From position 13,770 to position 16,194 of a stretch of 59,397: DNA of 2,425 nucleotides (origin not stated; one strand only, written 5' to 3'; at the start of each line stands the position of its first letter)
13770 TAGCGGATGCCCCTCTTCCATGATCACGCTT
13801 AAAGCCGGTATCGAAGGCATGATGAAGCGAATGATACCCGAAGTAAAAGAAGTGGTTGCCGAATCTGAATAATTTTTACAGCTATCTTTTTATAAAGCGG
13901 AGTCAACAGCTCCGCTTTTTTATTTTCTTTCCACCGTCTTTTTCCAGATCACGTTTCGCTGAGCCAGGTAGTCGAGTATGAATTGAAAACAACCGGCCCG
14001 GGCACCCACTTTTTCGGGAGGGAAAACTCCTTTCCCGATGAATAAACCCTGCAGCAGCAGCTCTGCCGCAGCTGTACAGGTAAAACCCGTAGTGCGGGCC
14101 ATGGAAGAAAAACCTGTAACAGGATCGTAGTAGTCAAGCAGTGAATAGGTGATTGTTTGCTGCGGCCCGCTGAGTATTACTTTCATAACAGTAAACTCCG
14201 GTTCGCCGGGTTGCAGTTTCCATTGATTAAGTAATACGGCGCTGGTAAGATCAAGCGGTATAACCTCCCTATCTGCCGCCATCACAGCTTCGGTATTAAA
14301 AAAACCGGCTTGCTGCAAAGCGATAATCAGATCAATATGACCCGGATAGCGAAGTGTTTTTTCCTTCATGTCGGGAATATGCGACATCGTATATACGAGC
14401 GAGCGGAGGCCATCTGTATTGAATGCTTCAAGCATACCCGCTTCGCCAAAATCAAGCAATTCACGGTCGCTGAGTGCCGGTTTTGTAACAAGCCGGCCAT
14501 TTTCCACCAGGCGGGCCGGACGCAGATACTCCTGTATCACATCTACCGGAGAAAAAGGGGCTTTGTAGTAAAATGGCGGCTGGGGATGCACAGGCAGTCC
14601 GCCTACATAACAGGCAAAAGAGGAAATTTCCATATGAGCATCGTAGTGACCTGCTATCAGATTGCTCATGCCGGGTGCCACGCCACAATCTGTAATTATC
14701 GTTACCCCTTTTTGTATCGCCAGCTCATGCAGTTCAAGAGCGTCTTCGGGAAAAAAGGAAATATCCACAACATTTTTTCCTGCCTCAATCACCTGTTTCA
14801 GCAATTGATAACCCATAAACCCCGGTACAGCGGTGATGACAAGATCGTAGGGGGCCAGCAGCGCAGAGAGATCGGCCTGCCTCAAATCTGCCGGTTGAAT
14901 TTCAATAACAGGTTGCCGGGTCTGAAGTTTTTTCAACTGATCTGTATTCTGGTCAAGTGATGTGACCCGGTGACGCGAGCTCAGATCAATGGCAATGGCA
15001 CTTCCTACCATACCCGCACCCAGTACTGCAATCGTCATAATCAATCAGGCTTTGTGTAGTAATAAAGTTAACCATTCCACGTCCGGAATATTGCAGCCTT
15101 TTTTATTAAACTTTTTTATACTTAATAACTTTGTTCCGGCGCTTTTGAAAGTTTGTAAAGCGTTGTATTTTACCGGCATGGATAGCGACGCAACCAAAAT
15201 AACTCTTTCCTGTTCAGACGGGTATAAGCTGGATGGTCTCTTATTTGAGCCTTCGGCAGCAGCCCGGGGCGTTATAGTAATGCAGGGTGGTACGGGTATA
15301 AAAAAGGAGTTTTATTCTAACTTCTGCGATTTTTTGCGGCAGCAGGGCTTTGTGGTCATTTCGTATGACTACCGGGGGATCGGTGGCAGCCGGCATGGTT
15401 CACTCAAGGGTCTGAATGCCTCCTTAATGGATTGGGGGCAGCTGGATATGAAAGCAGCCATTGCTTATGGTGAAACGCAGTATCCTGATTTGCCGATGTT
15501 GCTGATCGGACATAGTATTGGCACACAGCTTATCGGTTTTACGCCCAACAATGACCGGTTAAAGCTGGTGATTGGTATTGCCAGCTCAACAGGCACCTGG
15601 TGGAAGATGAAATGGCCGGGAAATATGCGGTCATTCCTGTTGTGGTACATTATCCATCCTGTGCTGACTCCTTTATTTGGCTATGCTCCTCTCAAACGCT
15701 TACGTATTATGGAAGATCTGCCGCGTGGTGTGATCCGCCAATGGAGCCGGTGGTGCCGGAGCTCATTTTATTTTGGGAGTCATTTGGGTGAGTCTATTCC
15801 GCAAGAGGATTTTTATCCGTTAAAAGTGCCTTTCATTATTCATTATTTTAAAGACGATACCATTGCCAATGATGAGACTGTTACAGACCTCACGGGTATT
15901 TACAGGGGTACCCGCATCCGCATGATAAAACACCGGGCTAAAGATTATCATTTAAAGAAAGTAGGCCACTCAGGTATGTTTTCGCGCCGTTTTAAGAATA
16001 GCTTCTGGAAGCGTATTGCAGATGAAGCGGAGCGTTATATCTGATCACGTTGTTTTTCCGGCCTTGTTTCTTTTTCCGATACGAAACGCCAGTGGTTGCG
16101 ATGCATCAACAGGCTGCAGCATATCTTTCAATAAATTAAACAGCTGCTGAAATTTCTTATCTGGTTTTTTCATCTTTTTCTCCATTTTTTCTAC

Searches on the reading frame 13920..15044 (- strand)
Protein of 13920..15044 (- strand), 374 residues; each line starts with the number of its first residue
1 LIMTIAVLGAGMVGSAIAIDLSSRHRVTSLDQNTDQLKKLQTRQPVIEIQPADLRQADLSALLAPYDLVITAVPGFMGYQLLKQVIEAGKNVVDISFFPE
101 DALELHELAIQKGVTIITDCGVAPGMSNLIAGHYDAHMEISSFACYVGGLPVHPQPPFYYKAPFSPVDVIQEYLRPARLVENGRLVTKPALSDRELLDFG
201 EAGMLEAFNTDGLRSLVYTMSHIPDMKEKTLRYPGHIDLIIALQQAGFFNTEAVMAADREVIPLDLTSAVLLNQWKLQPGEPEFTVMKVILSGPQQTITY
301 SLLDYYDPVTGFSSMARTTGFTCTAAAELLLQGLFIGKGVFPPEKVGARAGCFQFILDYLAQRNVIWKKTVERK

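Call 36: search_protein_families(library=pfam, proteins=[window:13920-15044:-], max_evalue=0.00001)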
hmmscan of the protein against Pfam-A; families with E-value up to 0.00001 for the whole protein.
window:13920-15044:- (374 aa): 2 families
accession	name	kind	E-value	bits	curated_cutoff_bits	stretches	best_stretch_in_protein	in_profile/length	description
PF16653.10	Sacchrp_dh_C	-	8.4e-46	157.7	31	1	121-363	1-263/265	Saccharopine dehydrogenase C-terminal domain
PF03435.24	Sacchrp_dh_NADP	-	1.4e-15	58.2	25.1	1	5-117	1-129/129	Saccharopine dehydrogenase NADP binding domain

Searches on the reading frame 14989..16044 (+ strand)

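Call 36: search_protein_families(library=pfam, proteins=[window:14989-16044:+], max_evalue=0.00001)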
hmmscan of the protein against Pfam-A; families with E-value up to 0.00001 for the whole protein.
window:14989-16044:+ (351 aa): 2 families
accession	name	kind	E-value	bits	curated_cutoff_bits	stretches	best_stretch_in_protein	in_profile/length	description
PF12146.15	Hydrolase_4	-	1.3e-11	44.8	27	1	91-209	2-117/239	Serine aminopeptidase, S33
PF12697.13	Abhydrolase_6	-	1.7e-06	29.3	26.3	1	114-332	21-209/217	Alpha/beta hydrolase family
